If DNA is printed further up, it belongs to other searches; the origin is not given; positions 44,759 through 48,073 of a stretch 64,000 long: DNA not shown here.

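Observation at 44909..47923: Lone HEPN-like + NACHT/STAND protein: candidate undescribed NLR-like anti-phage system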

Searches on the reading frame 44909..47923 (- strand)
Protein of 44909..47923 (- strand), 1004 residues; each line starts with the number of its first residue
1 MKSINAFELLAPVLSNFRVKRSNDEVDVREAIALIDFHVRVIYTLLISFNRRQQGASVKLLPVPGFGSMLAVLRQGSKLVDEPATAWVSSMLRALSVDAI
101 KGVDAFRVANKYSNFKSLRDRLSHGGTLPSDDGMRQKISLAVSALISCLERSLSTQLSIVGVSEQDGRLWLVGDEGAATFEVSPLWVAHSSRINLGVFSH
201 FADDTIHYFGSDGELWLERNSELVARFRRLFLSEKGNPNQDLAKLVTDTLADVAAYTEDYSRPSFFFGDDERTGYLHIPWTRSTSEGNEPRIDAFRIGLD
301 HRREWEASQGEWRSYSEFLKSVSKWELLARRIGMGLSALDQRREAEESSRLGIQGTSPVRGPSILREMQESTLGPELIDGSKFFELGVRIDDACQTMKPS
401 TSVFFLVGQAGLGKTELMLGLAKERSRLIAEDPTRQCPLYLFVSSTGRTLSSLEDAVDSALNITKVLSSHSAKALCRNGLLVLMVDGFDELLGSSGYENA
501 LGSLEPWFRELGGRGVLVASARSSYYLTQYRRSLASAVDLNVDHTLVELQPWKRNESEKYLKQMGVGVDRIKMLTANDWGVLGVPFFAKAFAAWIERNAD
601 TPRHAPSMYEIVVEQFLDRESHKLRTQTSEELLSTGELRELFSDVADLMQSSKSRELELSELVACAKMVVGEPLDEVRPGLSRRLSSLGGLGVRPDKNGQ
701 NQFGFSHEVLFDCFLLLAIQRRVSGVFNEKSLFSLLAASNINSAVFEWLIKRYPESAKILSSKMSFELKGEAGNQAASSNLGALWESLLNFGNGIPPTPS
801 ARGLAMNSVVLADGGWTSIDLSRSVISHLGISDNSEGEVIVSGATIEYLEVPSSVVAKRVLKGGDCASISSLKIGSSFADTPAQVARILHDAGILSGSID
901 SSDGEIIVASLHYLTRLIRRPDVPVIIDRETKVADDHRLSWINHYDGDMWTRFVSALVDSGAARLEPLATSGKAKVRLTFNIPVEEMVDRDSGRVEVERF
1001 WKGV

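Call 4: search_protein_families(library=pfam, proteins=[window:44909-47923:-], max_evalue=1)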
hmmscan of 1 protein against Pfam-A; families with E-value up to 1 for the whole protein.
window:44909-47923:- (1004 aa): 5 families
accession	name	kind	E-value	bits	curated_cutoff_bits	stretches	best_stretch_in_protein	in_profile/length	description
PF05729.18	NACHT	-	6.4e-06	26.5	26.7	1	403-563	2-162/167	NACHT domain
PF13401.12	AAA_22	-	0.087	13.6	27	1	402-499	6-99/130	AAA domain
PF07475.17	Hpr_kinase_C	-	0.14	12.1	33.3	1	405-432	22-49/171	HPr Serine kinase C-terminal domain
PF13191.12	AAA_16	-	0.16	12.9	32.6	1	395-446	18-73/167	AAA ATPase domain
PF13604.12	AAA_30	-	0.29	11.3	27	1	396-486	13-95/191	AAA domain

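Call 5: search_protein_families(library=padloc, proteins=[window:44909-47923:-], max_evalue=1)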
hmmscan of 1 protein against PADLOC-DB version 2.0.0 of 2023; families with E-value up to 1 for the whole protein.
window:44909-47923:- (1004 aa): 0 families

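Call 6: search_protein_families(library=ncbifam, proteins=[window:44909-47923:-], max_evalue=1)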
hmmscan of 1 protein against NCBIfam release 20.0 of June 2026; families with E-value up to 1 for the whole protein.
window:44909-47923:- (1004 aa): 3 families
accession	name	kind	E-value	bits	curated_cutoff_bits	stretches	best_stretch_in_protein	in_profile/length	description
TIGR00679.1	hpr-ser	equivalog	0.0087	15.3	240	1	405-432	147-174/300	HPr(Ser) kinase/phosphatase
TIGR03420.1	DnaA_homol_Hda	equivalog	0.14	11.7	194.8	0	398-424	35-61/226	DnaA regulatory inactivator Hda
TIGR03345.1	VI_ClpV1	equivalog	0.15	10.3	884.95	1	398-423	594-618/852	type VI secretion system ATPase TssH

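Call 7: find_homologous_proteins(query=window:44909-47923:-)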
Query window:44909-47923:- (1004 aa): 121 proteins with E <= 0.001 among 8000 candidates; the best 120 are listed.
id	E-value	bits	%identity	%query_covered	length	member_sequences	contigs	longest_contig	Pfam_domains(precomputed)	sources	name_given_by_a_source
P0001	0.0e+0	2234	100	100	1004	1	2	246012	PF05729.19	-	-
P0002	0.0e+0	1379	63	100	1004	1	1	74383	PF05729.19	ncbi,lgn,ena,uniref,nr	ncbi:NACHT domain-containing protein [uncultured Stenotrophomonas sp.]|uniref:NACHT domain-containin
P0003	0.0e+0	1319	59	100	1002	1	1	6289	PF05729.19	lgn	-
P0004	0.0e+0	1300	59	99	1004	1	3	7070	PF05729.19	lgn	-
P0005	0.0e+0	1299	60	100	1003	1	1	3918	PF05729.19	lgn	-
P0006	0.0e+0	1273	59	99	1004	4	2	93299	PF05729.19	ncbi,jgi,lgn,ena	jgi:hypothetical protein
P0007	0.0e+0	1252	58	100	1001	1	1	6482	PF05729.19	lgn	-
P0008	0.0e+0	1165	54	100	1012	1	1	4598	PF05729.19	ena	-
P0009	0.0e+0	1157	54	100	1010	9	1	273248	PF05729.19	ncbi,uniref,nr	ncbi:hypothetical protein J2797_003419 [Paraburkholderia terricola]|uniref:NACHT domain-containing p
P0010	0.0e+0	1147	53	100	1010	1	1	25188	PF05729.19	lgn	-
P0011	0.0e+0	1141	53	99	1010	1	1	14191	PF05729.19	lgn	-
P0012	0.0e+0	1140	54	100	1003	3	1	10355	PF05729.19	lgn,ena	-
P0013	0.0e+0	1135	53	100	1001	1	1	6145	PF05729.19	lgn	-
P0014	0.0e+0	1134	54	100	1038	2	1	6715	PF05729.19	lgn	-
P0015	0.0e+0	1131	52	100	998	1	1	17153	PF05729.19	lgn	-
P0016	0.0e+0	1120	53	100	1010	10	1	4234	PF05729.19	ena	-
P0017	0.0e+0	1120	52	99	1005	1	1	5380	PF05729.19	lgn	-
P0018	0.0e+0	1118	53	99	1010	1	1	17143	PF05729.19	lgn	-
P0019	0.0e+0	1113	52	99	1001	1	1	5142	PF05729.19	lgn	-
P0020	0.0e+0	1111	52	100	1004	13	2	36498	PF05729.19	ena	-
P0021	0.0e+0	1110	53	100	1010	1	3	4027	PF05729.19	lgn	-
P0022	0.0e+0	1104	51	100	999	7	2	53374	PF05729.19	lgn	-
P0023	0.0e+0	1102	51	100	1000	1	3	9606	PF05729.19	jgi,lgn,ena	-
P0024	0.0e+0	1101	52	100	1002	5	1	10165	PF05729.19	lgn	-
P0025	0.0e+0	1100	52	99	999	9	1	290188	PF05729.19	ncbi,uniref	ncbi:hypothetical protein M2426_004120 [Pseudomonas moraviensis]|uniref:NACHT domain-containing prot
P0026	0.0e+0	1099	51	99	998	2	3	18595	PF05729.19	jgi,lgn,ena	-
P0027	0.0e+0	1098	52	97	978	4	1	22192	PF05729.19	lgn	-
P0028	0.0e+0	1098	52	100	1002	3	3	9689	PF05729.19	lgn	-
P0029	0.0e+0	1098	51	100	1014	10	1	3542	PF05729.19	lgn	-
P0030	0.0e+0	1095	51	100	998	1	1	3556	PF05729.19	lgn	-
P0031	0.0e+0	1094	52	100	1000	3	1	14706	PF05729.19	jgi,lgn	-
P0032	0.0e+0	1093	51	99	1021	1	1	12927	PF05729.19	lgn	-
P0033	0.0e+0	1090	51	100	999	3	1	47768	PF05729.19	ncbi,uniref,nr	ncbi:NACHT domain-containing protein [Xanthomonas arboricola]|uniref:NACHT domain-containing protein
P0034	0.0e+0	1082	52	98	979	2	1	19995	PF05729.19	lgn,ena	-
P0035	0.0e+0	1076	51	100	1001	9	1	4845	PF05729.19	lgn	-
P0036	0.0e+0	1076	52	100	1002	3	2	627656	PF05729.19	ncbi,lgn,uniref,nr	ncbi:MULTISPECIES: NACHT domain-containing protein [unclassified Xanthomonas]|uniref:NACHT domain-co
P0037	0.0e+0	1067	50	100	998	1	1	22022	PF05729.19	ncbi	-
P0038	6.9e-294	996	45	99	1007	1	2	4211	PF05729.19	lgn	-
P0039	2.1e-286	971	47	99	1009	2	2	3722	PF05729.19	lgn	-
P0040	6.3e-283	960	47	99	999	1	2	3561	PF05729.19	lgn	-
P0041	4.3e-280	950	47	99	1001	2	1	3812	PF05729.19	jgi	-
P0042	5.5e-280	950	47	99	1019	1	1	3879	PF05729.19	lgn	-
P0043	1.5e-277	942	46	99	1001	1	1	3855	PF05729.19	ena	-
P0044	5.9e-275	933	47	99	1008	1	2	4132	PF05729.19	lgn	-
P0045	7.0e-275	933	44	100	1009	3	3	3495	PF05729.19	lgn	-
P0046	2.2e-272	925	45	99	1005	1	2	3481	PF05729.19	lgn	-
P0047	3.9e-260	884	44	98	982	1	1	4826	PF05729.19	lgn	-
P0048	1.7e-254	865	44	98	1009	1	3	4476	PF05729.19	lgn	-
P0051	6.5e-237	807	42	97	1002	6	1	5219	PF05729.19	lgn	-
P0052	1.0e-234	800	42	97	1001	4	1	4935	PF05729.19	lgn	-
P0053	1.8e-233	796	43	97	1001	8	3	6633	PF05729.19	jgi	-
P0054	3.6e-232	792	42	97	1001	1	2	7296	PF05729.19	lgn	-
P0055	4.2e-231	788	42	97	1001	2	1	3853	PF05729.19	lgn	-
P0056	7.0e-229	781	42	97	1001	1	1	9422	PF05729.19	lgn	-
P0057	4.4e-226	771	43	91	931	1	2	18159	PF05729.19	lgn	-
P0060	3.0e-224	765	41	99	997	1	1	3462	PF05729.19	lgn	-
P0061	1.8e-222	760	40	100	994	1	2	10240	PF05729.19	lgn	-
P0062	1.2e-221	757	40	100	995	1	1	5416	PF05729.19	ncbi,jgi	jgi:hypothetical protein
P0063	7.5e-221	754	40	99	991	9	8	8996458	PF05729.19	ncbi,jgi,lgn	jgi:hypothetical protein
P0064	2.2e-220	753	41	99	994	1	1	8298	PF05729.19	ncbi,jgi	jgi:hypothetical protein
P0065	4.6e-220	752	41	97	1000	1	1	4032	PF05729.19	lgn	-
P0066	1.8e-219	750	40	99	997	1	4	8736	PF05729.19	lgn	-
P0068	1.6e-210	720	39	99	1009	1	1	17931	PF05729.19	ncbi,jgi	jgi:hypothetical protein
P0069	1.5e-208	713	41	97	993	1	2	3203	PF05729.19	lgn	-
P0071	1.8e-198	680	37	97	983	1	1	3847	PF05729.19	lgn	-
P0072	3.4e-198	679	38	98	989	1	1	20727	PF05729.19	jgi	jgi:hypothetical protein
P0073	3.9e-198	679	38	98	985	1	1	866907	PF05729.19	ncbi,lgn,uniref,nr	ncbi:NACHT domain-containing protein [Burkholderia gladioli]|uniref:NACHT domain-containing protein 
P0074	1.2e-197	677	38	97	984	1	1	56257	PF05729.19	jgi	jgi:hypothetical protein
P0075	1.2e-196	674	37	97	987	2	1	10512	PF05729.19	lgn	-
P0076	3.0e-195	669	37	99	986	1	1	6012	PF05729.19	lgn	-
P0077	1.3e-194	667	37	99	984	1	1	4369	PF05729.19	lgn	-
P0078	1.9e-194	667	37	97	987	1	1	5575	PF05729.19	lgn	-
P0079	4.5e-194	666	37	99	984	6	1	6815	PF05729.19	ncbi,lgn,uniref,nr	ncbi:NACHT domain-containing protein [Microvirgula aerodenitrificans]|uniref:NACHT domain-containing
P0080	6.2e-194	665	37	98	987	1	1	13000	PF05729.19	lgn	-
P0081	6.5e-193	662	36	99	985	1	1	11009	PF05729.19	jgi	jgi:hypothetical protein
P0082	1.6e-192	660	37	99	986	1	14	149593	PF05729.19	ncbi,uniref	ncbi:NACHT domain-containing protein [Ralstonia pseudosolanacearum]|uniref:NACHT domain-containing p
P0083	1.9e-192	660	37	99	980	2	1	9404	PF05729.19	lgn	-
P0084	2.2e-191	657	37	98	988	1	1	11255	PF05729.19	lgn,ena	-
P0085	4.4e-191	656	37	97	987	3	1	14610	PF05729.19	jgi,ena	-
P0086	5.8e-190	652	36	99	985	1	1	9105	PF05729.19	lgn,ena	-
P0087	8.9e-190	651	36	99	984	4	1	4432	PF05729.19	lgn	-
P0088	1.6e-189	650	37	97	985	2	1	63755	PF05729.19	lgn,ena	-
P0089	2.6e-189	650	37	97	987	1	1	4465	PF05729.19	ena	-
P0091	1.9e-188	647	36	99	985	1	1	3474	PF05729.19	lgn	-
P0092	4.3e-188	646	36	99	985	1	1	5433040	PF05729.19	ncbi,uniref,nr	ncbi:NACHT domain-containing protein [Hydrogenophaga sp. SL48]|uniref:NACHT domain-containing protei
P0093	1.7e-186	640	36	97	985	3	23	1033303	PF05729.19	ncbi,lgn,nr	ncbi:Uncharacterised protein [Burkholderia pseudomallei]|nr:NACHT domain-containing protein [Burkhol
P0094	2.2e-186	640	36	97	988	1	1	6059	PF05729.19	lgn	-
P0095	5.9e-186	639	35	99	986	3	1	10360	PF05729.19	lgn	-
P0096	8.1e-185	635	37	89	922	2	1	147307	PF05729.19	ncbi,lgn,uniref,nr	ncbi:NACHT domain-containing protein [Pseudoduganella namucuonensis]|uniref:NACHT domain-containing 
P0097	9.7e-185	635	36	99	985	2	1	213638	PF05729.19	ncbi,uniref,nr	ncbi:hypothetical protein KW843_23680 [Acidovorax sp. sif1233]|uniref:NACHT domain-containing protei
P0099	2.6e-174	600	39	78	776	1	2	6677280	PF05729.19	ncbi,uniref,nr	ncbi:NACHT domain-containing protein [Paraburkholderia kururiensis]|uniref:NACHT domain-containing p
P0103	1.6e-112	396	30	93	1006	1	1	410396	-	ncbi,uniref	ncbi:hypothetical protein [Streptomyces sp. NPDC088733]|uniref:hypothetical protein n=1 Tax=Streptom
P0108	8.9e-107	377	30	98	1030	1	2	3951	PF05729.19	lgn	-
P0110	2.0e-98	349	29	99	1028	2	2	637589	PF05729.19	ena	-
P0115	4.7e-62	229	26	94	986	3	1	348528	PF05729.19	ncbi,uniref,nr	ncbi:NACHT domain-containing protein [Prescottella equi]|uniref:NACHT domain-containing protein n=1 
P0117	3.4e-25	107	27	60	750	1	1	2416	PF13245.13,PF05729.19,PF13401.13,PF13191.13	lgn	-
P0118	1.9e-23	101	31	31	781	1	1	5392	PF05729.19,PF00805.29,PF13401.13,PF13191.13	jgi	jgi:hypothetical protein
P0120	7.7e-10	56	31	14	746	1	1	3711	PF05729.19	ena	-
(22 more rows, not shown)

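Call 8: search_solved_structures(query=window:44909-47923:-, max_evalue=1)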
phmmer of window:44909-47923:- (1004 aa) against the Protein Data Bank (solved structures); distinct sequences matched with E-value up to 1: 0.

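Call 11: find_encoding_contigs(protein=P0001, flank=10000, max_places=2)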
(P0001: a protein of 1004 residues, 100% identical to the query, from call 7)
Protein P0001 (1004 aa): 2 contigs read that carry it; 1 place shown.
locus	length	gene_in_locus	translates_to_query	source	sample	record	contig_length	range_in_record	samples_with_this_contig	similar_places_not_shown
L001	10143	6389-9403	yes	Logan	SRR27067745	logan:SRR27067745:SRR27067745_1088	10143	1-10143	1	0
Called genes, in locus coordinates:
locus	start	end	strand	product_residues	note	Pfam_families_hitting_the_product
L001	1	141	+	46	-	?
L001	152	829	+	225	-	PF01965:DJ-1_PfpI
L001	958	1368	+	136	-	PF02566:OsmC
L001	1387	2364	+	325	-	PF08240:ADH_N, PF00107:ADH_zinc_N, PF13602:ADH_zinc_N_2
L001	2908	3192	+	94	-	-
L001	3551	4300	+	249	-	-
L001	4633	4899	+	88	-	PF00462:Glutaredoxin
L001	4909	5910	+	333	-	PF00111:Fer2, PF13510:Fer2_4 (weak), PF00970:FAD_binding_6, PF00175:NAD_binding_1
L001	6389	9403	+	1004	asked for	PF05729:NACHT (weak)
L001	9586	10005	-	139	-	PF00816:Histone_HNS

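Call 23: find_encoding_contigs(protein=P0009, flank=10000, max_places=2)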
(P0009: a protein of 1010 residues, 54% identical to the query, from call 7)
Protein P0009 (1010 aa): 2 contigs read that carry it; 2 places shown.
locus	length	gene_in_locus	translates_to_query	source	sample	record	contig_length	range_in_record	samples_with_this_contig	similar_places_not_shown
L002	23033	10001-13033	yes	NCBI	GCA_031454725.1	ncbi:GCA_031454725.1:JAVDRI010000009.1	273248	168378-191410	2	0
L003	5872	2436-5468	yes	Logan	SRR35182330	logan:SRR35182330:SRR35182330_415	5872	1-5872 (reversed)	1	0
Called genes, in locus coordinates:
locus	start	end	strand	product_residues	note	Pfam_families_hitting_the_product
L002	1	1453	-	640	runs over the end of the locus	PF00005:ABC_tran, PF00006:ATP-synt_ab (faint), PF13191:AAA_16 (faint), PF13555:AAA_29 (faint), PF00004:AAA (faint), PF12848:ABC_tran_Xtn, PF00005:ABC_tran, PF16326:ABC_tran_CTD, +3 more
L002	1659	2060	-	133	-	PF14347:DUF4399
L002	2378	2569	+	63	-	PF00301:Rubredoxin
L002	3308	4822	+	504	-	-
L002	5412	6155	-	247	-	PF09509:Hypoth_Ymh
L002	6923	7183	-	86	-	-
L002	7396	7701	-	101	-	-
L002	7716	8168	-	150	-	PF12883:DUF3828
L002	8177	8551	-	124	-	PF05257:CHAP (weak)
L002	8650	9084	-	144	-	-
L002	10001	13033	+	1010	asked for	PF05729:NACHT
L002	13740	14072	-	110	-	PF10765:Phage_P22_NinX (weak)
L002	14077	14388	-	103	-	-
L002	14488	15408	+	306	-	PF02586:SRAP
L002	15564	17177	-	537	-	PF10088:DUF2326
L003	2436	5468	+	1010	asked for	PF05729:NACHT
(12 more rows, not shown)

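Call 25: find_encoding_contigs(protein=P0063, flank=10000, max_places=3)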
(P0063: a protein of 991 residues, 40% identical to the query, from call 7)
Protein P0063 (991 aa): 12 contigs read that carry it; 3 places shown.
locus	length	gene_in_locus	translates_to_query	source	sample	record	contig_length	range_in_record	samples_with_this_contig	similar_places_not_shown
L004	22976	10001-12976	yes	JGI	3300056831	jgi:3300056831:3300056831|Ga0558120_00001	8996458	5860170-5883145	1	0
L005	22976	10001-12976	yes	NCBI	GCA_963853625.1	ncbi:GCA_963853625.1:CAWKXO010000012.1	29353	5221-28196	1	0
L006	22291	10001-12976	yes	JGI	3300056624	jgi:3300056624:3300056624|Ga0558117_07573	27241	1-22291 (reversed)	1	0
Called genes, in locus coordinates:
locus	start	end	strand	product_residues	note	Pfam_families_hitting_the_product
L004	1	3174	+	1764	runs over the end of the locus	PF00270:DEAD, PF00271:Helicase_C, PF09369:MZB (weak)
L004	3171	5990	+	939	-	PF00176:SNF2-rel_dom, PF00270:DEAD, PF04851:ResIII (weak), PF00271:Helicase_C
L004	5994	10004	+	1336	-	PF02384:N6_Mtase (weak), PF20473:MmeI_Mtase (weak), PF07669:Eco57I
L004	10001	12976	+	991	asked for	PF05729:NACHT (weak)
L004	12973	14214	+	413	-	PF02463:SMC_N (faint), PF13476:AAA_23, PF13304:AAA_21, PF13175:AAA_15 (weak)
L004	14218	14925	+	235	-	-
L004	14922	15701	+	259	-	PF13391:HNH_2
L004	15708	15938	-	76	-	-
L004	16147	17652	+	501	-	PF27155:Y4rL_C, PF22483:Mu-transpos_C_2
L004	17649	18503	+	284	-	PF01695:IstB_IS21, PF00308:Bac_DnaA (weak)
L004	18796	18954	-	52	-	-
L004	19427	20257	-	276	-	PF01695:IstB_IS21, PF00308:Bac_DnaA (weak)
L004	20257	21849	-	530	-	PF00665:rve, PF22483:Mu-transpos_C_2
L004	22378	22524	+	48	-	-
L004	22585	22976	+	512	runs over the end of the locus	-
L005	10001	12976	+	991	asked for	PF05729:NACHT (weak)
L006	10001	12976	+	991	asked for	PF05729:NACHT (weak)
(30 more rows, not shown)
